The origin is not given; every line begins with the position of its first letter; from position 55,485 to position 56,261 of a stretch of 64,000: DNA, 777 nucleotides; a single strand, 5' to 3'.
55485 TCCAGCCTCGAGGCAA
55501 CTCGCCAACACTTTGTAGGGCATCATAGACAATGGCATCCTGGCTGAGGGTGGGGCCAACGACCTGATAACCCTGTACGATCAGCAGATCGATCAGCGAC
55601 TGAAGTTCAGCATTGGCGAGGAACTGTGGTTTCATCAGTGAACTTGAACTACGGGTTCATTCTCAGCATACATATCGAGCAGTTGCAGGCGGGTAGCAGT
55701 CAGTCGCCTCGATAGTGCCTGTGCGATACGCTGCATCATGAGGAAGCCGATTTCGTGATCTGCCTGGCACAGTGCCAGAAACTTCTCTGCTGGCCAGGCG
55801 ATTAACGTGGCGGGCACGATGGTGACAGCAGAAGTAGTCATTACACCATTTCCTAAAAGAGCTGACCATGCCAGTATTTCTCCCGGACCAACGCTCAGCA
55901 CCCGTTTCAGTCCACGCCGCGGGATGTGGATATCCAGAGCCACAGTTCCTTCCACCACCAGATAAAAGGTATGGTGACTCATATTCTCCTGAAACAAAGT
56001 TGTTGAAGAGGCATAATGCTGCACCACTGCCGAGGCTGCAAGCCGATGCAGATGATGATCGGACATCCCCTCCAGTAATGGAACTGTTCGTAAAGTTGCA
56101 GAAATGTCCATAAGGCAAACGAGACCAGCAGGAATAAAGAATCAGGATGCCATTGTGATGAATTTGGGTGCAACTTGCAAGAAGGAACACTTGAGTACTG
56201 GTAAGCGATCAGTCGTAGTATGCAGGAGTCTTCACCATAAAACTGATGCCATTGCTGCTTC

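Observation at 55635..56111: HTH-less CNB-fold protein translationally coupled as first cistron of a group 3b [NiFe]-hydrogenase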

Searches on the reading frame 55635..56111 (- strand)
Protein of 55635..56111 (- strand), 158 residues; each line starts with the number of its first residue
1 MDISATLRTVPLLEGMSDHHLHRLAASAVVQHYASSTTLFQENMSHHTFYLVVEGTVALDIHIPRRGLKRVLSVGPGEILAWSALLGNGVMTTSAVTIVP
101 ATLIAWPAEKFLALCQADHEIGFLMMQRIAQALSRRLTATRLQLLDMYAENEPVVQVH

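Call 3: search_protein_families(library=pfam, proteins=[window:55635-56111:-], max_evalue=0.01)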
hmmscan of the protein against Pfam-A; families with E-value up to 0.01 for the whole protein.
window:55635-56111:- (158 aa): 1 family
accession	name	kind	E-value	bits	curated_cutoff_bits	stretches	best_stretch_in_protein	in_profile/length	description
PF00027.35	cNMP_binding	-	7.6e-13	48.7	27.5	1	31-118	2-89/89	Cyclic nucleotide-binding domain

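Call 4: search_protein_families(library=ncbifam, proteins=[window:55635-56111:-], max_evalue=0.01)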
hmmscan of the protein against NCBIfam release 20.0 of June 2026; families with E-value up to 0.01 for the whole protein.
window:55635-56111:- (158 aa): 6 families
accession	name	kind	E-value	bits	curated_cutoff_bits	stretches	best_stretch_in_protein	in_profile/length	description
NF006901.0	PRK09392.1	equivalog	2.8e-13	49.7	211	1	5-139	7-140/236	transcriptional activator FtrB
NF050815.1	TransActFtrBCaul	equivalog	3.2e-09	36.4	300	1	7-134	11-137/251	transcriptional activator FtrB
TIGR03896.1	cyc_nuc_ocin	subfamily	1.7e-06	27.7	161.05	1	27-144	7-128/317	bacteriocin-type transport-associated protein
NF041163.2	encap_f2b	equivalog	1.7e-06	27.5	400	1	3-125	69-193/450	family 2B encapsulin nanocompartment shell protein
NF008732.0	PRK11753.1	equivalog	0.00024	20.6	266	1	16-143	11-135/214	cAMP-activated global transcriptional regulator CRP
NF058543.1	ActPatMycb56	equivalog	0.001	18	460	1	12-104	3-94/317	acetyltransferase Pat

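Call 5: find_homologous_proteins(query=window:55635-56111:-, max_evalue=0.001)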
Query window:55635-56111:- (158 aa): 268 proteins with E <= 0.001 among 373 candidates; the best 120 are listed.
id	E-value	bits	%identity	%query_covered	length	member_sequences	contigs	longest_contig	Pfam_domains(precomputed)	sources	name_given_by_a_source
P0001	1.2e-96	339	100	100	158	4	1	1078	PF00027.36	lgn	-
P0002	2.5e-74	266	81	96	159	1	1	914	PF00027.36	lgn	-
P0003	1.4e-72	261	79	97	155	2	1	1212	PF00027.36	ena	-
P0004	3.4e-71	256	75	99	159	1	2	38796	PF00027.36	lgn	-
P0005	6.3e-70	252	75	97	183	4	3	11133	PF00027.36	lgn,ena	-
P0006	5.3e-68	246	75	97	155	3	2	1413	PF00027.36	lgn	-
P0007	3.0e-67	243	73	99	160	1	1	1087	PF00027.36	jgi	-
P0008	1.2e-65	238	71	97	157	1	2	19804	PF00027.36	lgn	-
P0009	4.7e-65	236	69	97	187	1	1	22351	PF00027.36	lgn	-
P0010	1.6e-64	235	70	97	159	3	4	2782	PF00027.36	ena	-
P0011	4.6e-63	230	68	96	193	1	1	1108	PF00027.36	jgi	jgi:CRP/FNR family cyclic AMP-dependent transcriptional regulator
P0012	5.3e-63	230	66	100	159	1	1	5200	PF00027.36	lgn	-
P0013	7.0e-63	229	70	97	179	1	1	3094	PF00027.36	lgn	-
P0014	1.5e-62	228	68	99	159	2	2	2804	PF00027.36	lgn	-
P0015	2.5e-62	228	67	99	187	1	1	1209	PF00027.36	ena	-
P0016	2.5e-62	227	68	97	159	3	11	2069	PF00027.36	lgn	-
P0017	2.6e-61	224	67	97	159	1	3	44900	PF00027.36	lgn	-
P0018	4.0e-61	224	67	97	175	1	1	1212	PF00027.36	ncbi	-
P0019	4.0e-60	220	70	93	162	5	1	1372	PF00027.36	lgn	-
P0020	9.7e-60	219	64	97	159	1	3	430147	PF00027.36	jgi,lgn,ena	jgi:CRP/FNR family cyclic AMP-dependent transcriptional regulator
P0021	9.8e-60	219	68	94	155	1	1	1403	PF00027.36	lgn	-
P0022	1.0e-59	219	66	94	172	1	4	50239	PF00027.36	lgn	-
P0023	1.6e-58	215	67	93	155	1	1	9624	PF00027.36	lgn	-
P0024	2.4e-57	211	65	93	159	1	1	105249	PF00027.36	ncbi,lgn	-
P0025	9.1e-56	206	63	94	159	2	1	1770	PF00027.36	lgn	-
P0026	1.7e-53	199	62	91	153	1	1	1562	PF00027.36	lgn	-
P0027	6.9e-52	194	61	96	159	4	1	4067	PF00027.36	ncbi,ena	-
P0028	2.9e-45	172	57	96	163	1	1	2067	PF00027.36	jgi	jgi:CRP/FNR family cyclic AMP-dependent transcriptional regulator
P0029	8.4e-45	171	53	95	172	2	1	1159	PF00027.36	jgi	jgi:CRP/FNR family transcriptional regulator, cyclic AMP receptor protein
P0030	8.8e-45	171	56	89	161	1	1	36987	PF00027.36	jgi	jgi:CRP-like cAMP-binding protein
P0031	5.3e-41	158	55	94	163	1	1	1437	PF00027.36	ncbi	-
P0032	2.6e-38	150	51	91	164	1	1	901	PF00027.36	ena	-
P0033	8.3e-38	148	51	93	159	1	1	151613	PF00027.36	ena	-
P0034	1.6e-37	147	51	94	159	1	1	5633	PF00027.36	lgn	-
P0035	8.4e-37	145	48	94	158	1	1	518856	PF00027.36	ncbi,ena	-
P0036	1.6e-36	144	47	91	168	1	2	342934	PF00027.36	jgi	jgi:CRP/FNR family cyclic AMP-dependent transcriptional regulator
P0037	2.2e-35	140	45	94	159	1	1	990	PF00027.36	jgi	jgi:CRP-like cAMP-binding protein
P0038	2.6e-35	140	49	96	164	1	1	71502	PF00027.36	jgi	jgi:CRP/FNR family cyclic AMP-dependent transcriptional regulator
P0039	4.8e-35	139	48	94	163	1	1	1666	PF00027.36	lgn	-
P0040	1.0e-34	138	48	93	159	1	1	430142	PF00027.36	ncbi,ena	-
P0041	1.1e-34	138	48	89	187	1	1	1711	PF00027.36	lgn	-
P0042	1.2e-34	138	49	86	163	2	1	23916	PF00027.36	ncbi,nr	ncbi:MAG: cyclic nucleotide-binding domain-containing protein [Planctomycetota bacterium]|nr:MAG: cy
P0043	1.5e-34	137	42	97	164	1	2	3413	PF00027.36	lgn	-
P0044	2.9e-34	136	46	97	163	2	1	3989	PF00027.36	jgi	jgi:CRP-like cAMP-binding protein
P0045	3.3e-34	136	48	91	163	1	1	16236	PF00027.36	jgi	jgi:CRP/FNR family cyclic AMP-dependent transcriptional regulator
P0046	4.1e-34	136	50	85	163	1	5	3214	PF00027.36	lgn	-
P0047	7.2e-34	135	43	92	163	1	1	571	PF00027.36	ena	-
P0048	7.5e-34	135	48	93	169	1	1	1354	PF00027.36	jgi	jgi:CRP/FNR family cyclic AMP-dependent transcriptional regulator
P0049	1.2e-33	134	44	97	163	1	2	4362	PF00027.36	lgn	-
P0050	1.2e-33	134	43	97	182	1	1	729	PF00027.36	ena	-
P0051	1.5e-33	134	44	90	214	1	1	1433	PF00027.36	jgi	jgi:CRP/FNR family transcriptional regulator, cyclic AMP receptor protein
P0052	1.8e-33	134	43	94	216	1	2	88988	PF00027.36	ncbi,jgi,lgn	-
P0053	1.8e-33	134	47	94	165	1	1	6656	PF00027.36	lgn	-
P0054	1.8e-33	134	47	90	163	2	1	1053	PF00027.36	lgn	-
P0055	1.8e-33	134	42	96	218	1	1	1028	PF00027.36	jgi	jgi:CRP/FNR family transcriptional regulator, cyclic AMP receptor protein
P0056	2.4e-33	134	49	82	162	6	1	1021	PF00027.36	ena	-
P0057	2.5e-33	133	45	97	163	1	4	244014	PF00027.36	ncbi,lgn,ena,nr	ncbi:MAG: Crp/Fnr family transcriptional regulator [Planctomycetota bacterium]|nr:MAG: Crp/Fnr famil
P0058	2.5e-33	133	47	91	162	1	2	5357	PF00027.36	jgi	jgi:CRP-like cAMP-binding protein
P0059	2.8e-33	133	42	97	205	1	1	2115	PF00027.36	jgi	jgi:CRP/FNR family cyclic AMP-dependent transcriptional regulator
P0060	3.4e-33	133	44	97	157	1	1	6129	PF00027.36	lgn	-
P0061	3.9e-33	133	43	96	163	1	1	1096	PF00027.36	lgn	-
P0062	4.0e-33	133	42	95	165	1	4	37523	PF00027.36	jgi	jgi:CRP/FNR family transcriptional regulator, cyclic AMP receptor protein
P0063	4.0e-33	133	42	97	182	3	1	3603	PF00027.36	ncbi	-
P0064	4.6e-33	133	44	94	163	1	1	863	PF00027.36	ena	-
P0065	5.1e-33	132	43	95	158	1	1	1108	PF00027.36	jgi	jgi:CRP-like cAMP-binding protein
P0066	5.4e-33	132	46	94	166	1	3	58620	PF00027.36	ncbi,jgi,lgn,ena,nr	ncbi:MAG TPA: Crp/Fnr family transcriptional regulator [Pirellulales bacterium]|nr:Crp/Fnr family tr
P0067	5.8e-33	132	45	96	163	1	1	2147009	PF00027.36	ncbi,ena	-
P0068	6.1e-33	132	51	81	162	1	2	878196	PF00027.36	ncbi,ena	-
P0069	6.3e-33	132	45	94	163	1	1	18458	PF00027.36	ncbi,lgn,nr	ncbi:MAG TPA: Crp/Fnr family transcriptional regulator [Pirellulales bacterium]|nr:Crp/Fnr family tr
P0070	6.5e-33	132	46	90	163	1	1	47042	PF00027.36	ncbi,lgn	ncbi:MAG: cyclic nucleotide-binding domain-containing protein [Pirellulales bacterium]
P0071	7.5e-33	132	45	96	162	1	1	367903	PF00027.36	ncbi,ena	-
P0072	7.5e-33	132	48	82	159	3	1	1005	PF00027.36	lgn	-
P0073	8.0e-33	132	41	99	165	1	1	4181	PF00027.36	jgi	jgi:CRP-like cAMP-binding protein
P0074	1.2e-32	131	46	91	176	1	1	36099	PF00027.36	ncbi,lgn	-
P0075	1.3e-32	131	42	97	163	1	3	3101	PF00027.36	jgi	jgi:CRP-like cAMP-binding protein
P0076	1.4e-32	131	45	90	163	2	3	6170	PF00027.36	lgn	-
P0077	1.7e-32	131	42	97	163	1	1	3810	PF00027.36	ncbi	-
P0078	1.8e-32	131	49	84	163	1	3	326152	PF00027.36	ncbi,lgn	ncbi:MAG: cyclic nucleotide-binding domain-containing protein [Pirellulales bacterium]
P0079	2.0e-32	131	43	97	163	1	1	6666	PF00027.36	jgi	jgi:CRP/FNR family transcriptional regulator, cyclic AMP receptor protein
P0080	2.1e-32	130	48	82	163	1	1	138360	PF00027.36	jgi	jgi:CRP-like cAMP-binding protein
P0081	2.6e-32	130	44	93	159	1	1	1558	PF00027.36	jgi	jgi:CRP-like cAMP-binding protein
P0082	2.7e-32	130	46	90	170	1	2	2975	PF00027.36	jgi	jgi:CRP-like cAMP-binding protein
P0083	3.6e-32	130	45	89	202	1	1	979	PF00027.36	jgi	jgi:CRP/FNR family cyclic AMP-dependent transcriptional regulator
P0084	3.7e-32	130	44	89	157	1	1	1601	PF00027.36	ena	-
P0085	4.9e-32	129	43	96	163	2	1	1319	PF00027.36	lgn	-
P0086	5.1e-32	129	44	98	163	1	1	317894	PF00027.36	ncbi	-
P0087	5.5e-32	129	45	94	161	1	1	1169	PF00027.36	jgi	jgi:CRP-like cAMP-binding protein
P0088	5.7e-32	129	44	96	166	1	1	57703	PF00027.36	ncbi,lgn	ncbi:MAG: cyclic nucleotide-binding domain-containing protein [Fuerstiella sp.]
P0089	5.8e-32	129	45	90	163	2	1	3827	PF00027.36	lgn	-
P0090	6.1e-32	129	44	97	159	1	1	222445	PF00027.36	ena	-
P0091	6.4e-32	129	46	90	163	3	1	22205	PF00027.36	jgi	-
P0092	7.6e-32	129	47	88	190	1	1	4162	PF00027.36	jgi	jgi:CRP-like cAMP-binding protein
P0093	1.4e-31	128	44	93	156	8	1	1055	PF00027.36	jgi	-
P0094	1.8e-31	127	47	85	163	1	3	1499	PF00027.36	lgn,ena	-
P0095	1.9e-31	127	44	92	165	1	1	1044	PF00027.36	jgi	jgi:CRP-like cAMP-binding protein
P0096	1.9e-31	127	46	94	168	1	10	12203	PF00027.36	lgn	-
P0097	2.2e-31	127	47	81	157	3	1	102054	PF00027.36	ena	-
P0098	2.5e-31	127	44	91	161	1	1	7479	PF00027.36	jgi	jgi:CRP-like cAMP-binding protein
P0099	2.6e-31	127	52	82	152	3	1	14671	PF00027.36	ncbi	-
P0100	3.0e-31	127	42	91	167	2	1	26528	PF00027.36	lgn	-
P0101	3.5e-31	127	46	89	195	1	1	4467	PF00027.36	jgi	-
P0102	3.6e-31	126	45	90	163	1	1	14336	PF00027.36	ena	-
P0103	3.7e-31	126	42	87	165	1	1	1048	PF00027.36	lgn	-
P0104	4.7e-31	126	43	94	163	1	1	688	PF00027.36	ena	-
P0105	4.9e-31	126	42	97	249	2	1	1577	PF00027.36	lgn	-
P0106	5.2e-31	126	44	89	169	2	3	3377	PF00027.36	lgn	-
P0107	5.9e-31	126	43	97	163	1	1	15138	PF00027.36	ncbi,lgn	ncbi:MAG: Crp/Fnr family transcriptional regulator [Pirellulales bacterium]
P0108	6.7e-31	126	42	92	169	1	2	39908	PF00027.36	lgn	-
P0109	8.3e-31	125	45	84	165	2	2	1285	PF00027.36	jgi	jgi:CRP/FNR family cyclic AMP-dependent transcriptional regulator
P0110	8.4e-31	125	45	98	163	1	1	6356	PF00027.36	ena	-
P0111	9.2e-31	125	44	90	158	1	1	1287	PF00027.36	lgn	-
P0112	9.8e-31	125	43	97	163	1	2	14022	PF00027.36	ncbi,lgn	-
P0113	1.0e-30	125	47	85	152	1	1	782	PF00027.36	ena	-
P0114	1.2e-30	125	45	84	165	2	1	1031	PF00027.36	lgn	-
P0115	1.3e-30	125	41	91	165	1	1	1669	PF00027.36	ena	-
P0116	1.4e-30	125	44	80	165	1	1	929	PF00027.36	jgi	jgi:CRP-like cAMP-binding protein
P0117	1.5e-30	124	45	82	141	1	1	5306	PF00027.36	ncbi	-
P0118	1.6e-30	124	46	93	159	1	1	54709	PF00027.36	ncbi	-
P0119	2.0e-30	124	42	96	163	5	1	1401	PF00027.36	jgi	-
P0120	2.2e-30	124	50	82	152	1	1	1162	PF00027.36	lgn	-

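Call 11: find_related_loci(query=A1, collection=genome_contigs, flank=7000)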
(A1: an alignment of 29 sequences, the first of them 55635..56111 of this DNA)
Query A1 (158 aa) in genome_contigs; peptide patterns used: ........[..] (x = any residue, [..] = any of these).
600 stretches matched a pattern (row limit reached: there are more); 557 encode a relative of the query (tblastn E <= 1e-3); the best 80 are kept; 80 distinct loci.
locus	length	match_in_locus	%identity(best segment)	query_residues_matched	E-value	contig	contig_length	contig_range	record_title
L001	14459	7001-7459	77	1-153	1e-78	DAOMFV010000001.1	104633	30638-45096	MAG TPA_asm: Gemmatales bacterium isolate AMR_MDS_4993 NODE_36_length_104633_cov_6.396881, whole genome shotgun sequence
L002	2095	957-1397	71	7-153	1e-69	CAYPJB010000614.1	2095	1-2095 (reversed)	MAG TPA_asm: uncultured Bacteroidales bacterium isolate binchicken_co197_566 genome assembly, contig: NODE_144604_length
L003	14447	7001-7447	48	5-153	1e-44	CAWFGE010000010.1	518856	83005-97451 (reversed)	MAG: uncultured Planctomycetaceae bacterium isolate MFD05684.bin.1.171 genome assembly, contig: contig_21170, whole geno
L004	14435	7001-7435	48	12-156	5e-43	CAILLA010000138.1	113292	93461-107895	MAG: uncultured Schlesneria sp. isolate Umea3_bin-3867 genome assembly, contig: bin-3867:138/307, whole genome shotgun s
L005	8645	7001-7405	53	16-150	5e-43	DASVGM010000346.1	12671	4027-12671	MAG TPA_asm: Pirellulales bacterium isolate SMAG_U2115 k141_254189, whole genome shotgun sequence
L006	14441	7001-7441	48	7-153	2e-42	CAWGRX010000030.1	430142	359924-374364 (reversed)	MAG: uncultured Planctomycetaceae bacterium isolate MFD05684.bin.1.155 genome assembly, contig: contig_62414, whole geno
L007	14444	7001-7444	47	7-154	4e-42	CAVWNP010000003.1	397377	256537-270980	MAG: uncultured Planctomycetaceae bacterium isolate MFD00964.bin.3.253 genome assembly, contig: contig_41978, whole geno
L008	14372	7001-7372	51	31-154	4e-42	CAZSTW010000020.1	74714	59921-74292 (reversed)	MAG TPA_asm: uncultured Planctomycetaceae bacterium isolate binchicken_co298_65 genome assembly, contig: NODE_450_length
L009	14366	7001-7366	51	33-154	7e-42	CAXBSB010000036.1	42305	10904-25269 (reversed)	MAG TPA_asm: uncultured Schlesneria sp. isolate SRR1793862_metabat2_18 genome assembly, contig: ERZ2944670.72, whole gen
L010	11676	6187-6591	50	21-155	5e-42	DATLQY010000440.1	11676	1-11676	MAG TPA_asm: Pirellulales bacterium isolate SMAG_U13890 k141_814739, whole genome shotgun sequence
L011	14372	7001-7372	51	31-154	1e-41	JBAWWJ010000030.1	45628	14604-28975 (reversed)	MAG: Planctomycetota bacterium isolate ELA034 MAG034_30, whole genome shotgun sequence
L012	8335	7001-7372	51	31-154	3e-41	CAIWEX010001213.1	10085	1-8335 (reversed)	MAG: uncultured Schlesneria sp. isolate Umea1_bin-0540 genome assembly, contig: bin-0540:1213/1338, whole genome shotgun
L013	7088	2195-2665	48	3-150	2e-41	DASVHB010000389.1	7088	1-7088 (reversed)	MAG TPA_asm: Pirellulales bacterium isolate SMAG_U2130 k141_1383962, whole genome shotgun sequence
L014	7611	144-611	44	1-156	2e-40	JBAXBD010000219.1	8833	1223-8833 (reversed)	MAG: Schlesneria sp. isolate ELA158 MAG158_219, whole genome shotgun sequence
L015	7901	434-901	43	1-156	3e-40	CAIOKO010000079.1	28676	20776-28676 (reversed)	MAG: uncultured Schlesneria sp. isolate Umea2_bin-1599 genome assembly, contig: bin-1599:079/280, whole genome shotgun s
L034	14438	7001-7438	44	7-152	9e-38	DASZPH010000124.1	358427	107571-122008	MAG TPA_asm: Pirellulales bacterium isolate SMAG_U5966 k141_262270, whole genome shotgun sequence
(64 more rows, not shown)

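Call 12: search_dna_similar(query=window:55635-56111:-, collection=plasmids, mode=protein, max_evalue=0.001, max_rows=30)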
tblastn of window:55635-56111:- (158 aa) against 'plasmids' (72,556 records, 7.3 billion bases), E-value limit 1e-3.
Records with a match: 61; places in all: 63; records where one place covers at least 80% of the query: 50.
Best place of each record, by identity: <60% 61.
By first word of the organism name: Rhizobium 16; Streptomyces 13; Sinorhizobium 6; Mesorhizobium 6; Rhodococcus 3; Paracoccus 3; Burkholderia 2; Embleya 2; Shinella 2; Ensifer 2; and 6 more.
By predicted mobility (MOB-suite, as given by PLSDB): non-mobilizable 44; mobilizable 10; conjugative 7.
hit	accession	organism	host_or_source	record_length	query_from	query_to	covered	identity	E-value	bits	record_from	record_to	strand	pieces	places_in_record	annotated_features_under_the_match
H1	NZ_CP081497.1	Streptomyces sp. BHT-5-2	whole organism,plant soil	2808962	9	147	88%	32.6%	1e-12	71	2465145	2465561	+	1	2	none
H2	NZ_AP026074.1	Streptomyces nigrescens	-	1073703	9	151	91%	31.5%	2e-12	71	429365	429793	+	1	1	none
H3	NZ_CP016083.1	Streptomyces sp. SAT1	Adenophora trachelioides Maxim.,single ...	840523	20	149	82%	34.6%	2e-13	74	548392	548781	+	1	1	cyclic nucleotide-binding domain-containing protein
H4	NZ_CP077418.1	Rhodococcus qingshengii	pure culture,oil-contaminated water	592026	13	151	88%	31.9%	1e-8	60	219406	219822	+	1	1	cyclic nucleotide-binding domain-containing protein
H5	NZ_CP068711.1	Burkholderia thailandensis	soil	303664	12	151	89%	31.4%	1e-10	66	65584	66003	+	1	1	cyclic nucleotide-binding domain-containing protein | FAD/NAD(P)-binding protein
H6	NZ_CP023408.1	Streptomyces fungicidicus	Pig,cell culture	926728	9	149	89%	31.2%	1e-12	71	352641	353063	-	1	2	cyclic nucleotide-binding domain-containing protein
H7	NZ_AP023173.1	Rhodococcus qingshengii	-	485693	13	151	88%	31.2%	3e-8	59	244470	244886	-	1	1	cyclic nucleotide-binding domain-containing protein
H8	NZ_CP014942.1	Rhodococcus sp. BH4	cell culture,sludge of membrane ...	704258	13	151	88%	31.2%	3e-8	59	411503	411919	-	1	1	cyclic nucleotide-binding domain-containing protein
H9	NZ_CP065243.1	Streptomyces clavuligerus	cell culture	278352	13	149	87%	31.4%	2e-12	71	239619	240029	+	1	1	cyclic nucleotide-binding domain-containing protein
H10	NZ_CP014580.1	Paraburkholderia phytofirmans OLGA172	-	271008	11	150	89%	30.7%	2e-12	71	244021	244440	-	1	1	cyclic nucleotide-binding domain-containing protein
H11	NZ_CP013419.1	Burkholderia savannae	soil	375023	11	151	89%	30.5%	2e-12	71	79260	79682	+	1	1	cyclic nucleotide-binding domain-containing protein | FAD/NAD(P)-binding protein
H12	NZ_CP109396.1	Streptomyces sp. NBC_01527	-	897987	6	149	91%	29.2%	3e-11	67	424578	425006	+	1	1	cyclic nucleotide-binding domain-containing protein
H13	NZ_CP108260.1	Streptomyces sp. NBC_00055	-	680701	6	149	91%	29.2%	3e-11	67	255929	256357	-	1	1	cyclic nucleotide-binding domain-containing protein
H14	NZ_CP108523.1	Streptomyces sp. NBC_01230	-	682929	6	149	91%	29.2%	3e-11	67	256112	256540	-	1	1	cyclic nucleotide-binding domain-containing protein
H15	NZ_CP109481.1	Streptomyces sp. NBC_01450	-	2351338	20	149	82%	32.3%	4e-12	70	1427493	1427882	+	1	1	none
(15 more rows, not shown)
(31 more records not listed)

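Call 13: get_annotated_region(hit=H5, flank=7000)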
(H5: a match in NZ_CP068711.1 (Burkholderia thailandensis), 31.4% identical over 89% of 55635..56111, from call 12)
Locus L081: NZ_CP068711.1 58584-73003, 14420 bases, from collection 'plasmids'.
description: Burkholderia thailandensis strain AW34-19p plasmid p1, complete sequence
organism: Burkholderia thailandensis (NCBI taxid 57975)
taxonomy: Bacteria; Pseudomonadota; Betaproteobacteria; Burkholderiales; Burkholderiaceae; Burkholderia; Burkholderia thailandensis
host: -; source: soil; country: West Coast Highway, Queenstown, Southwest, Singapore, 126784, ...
typing (MOB-suite, as given by PLSDB): non-mobilizable; mating-pair formation MPF_F
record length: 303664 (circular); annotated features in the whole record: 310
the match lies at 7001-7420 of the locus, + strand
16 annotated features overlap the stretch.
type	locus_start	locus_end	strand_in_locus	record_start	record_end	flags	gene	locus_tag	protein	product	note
CDS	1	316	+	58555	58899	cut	-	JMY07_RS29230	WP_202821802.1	hypothetical protein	-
CDS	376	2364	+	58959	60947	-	ftsH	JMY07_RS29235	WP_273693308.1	ATP-dependent zinc metalloprotease FtsH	GO:0051301 - cell division [Evidence IEA]; GO:0006508 - proteolysis [Evidence IEA]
CDS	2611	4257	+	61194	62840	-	-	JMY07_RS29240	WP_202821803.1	DNA-binding protein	-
CDS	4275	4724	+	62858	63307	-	-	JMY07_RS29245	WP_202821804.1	CBS domain-containing protein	-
CDS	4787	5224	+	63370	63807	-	-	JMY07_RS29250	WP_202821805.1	universal stress protein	-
CDS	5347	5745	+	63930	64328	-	-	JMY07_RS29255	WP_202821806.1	STAS/SEC14 domain-containing protein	-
CDS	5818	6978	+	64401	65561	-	-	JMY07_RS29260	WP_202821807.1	4Fe-4S dicluster domain-containing protein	-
CDS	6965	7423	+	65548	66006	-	-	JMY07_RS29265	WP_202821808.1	cyclic nucleotide-binding domain-containing protein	-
CDS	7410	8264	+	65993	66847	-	-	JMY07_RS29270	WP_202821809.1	FAD/NAD(P)-binding protein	-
CDS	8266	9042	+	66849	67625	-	-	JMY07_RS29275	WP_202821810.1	oxidoreductase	-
CDS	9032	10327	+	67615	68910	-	-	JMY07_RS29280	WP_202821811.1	nickel-dependent hydrogenase large subunit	-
CDS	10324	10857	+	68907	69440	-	-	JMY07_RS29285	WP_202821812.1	hydrogenase maturation protease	-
CDS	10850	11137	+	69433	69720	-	-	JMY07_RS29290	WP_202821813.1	hydrogenase maturation nickel metallochaperone HypA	-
CDS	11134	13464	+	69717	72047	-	hypF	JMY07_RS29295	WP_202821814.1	carbamoyltransferase HypF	GO:0036211 - protein modification process [Evidence IEA]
CDS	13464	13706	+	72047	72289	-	-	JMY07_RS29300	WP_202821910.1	HypC/HybG/HupF family hydrogenase formation chaperone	-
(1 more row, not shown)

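Call 14: get_annotated_region(hit=H4, flank=7000)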
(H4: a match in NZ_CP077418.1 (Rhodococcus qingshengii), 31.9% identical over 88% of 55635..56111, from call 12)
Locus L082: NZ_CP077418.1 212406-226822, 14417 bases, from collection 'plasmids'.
description: Rhodococcus qingshengii strain TG-1 plasmid unnamed2, complete sequence
organism: Rhodococcus qingshengii (NCBI taxid 334542)
taxonomy: Bacteria; Actinomycetota; Actinomycetes; Mycobacteriales; Nocardiaceae; Rhodococcus; Rhodococcus qingshengii
host: -; source: pure culture,oil-contaminated water; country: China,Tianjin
typing (MOB-suite, as given by PLSDB): mobilizable; relaxase MOBP
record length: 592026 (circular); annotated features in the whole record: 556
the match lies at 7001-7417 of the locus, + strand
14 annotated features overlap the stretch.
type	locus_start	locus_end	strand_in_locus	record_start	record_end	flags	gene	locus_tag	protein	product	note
CDS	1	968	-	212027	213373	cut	-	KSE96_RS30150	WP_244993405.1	wax ester/triacylglycerol synthase domain-containing protein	GO:0045017 - glycerolipid biosynthetic process [Evidence IEA]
CDS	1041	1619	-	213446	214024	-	-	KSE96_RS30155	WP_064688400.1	CBS domain-containing protein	-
CDS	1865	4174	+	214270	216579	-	ppsA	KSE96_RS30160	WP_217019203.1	phosphoenolpyruvate synthase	GO:0016310 - phosphorylation [Evidence IEA]; GO:0006090 - pyruvate metabolic process [Evidence IEA]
CDS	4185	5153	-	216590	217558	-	-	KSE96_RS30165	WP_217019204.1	1-phosphofructokinase family hexose kinase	-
CDS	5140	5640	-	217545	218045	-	-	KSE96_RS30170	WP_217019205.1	GNAT family N-acetyltransferase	-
CDS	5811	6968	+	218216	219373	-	-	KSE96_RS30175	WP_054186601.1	4Fe-4S dicluster domain-containing protein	-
CDS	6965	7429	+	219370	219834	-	-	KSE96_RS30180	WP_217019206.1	cyclic nucleotide-binding domain-containing protein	-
CDS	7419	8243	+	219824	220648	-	-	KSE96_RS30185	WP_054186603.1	FAD/NAD(P)-binding protein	-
CDS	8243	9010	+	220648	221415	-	-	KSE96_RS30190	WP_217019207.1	oxidoreductase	-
CDS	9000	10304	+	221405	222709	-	-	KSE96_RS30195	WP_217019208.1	Ni/Fe hydrogenase subunit alpha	-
CDS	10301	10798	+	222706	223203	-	-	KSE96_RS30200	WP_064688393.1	hydrogenase maturation protease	-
CDS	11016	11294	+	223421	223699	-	-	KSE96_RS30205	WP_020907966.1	DUF1876 domain-containing protein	-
CDS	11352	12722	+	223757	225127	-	-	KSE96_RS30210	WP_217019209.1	wax ester/triacylglycerol synthase family O-acyltransferase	-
CDS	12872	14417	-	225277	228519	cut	otsB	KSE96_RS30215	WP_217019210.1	trehalose-phosphatase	GO:0005992 - trehalose biosynthetic process [Evidence IEA]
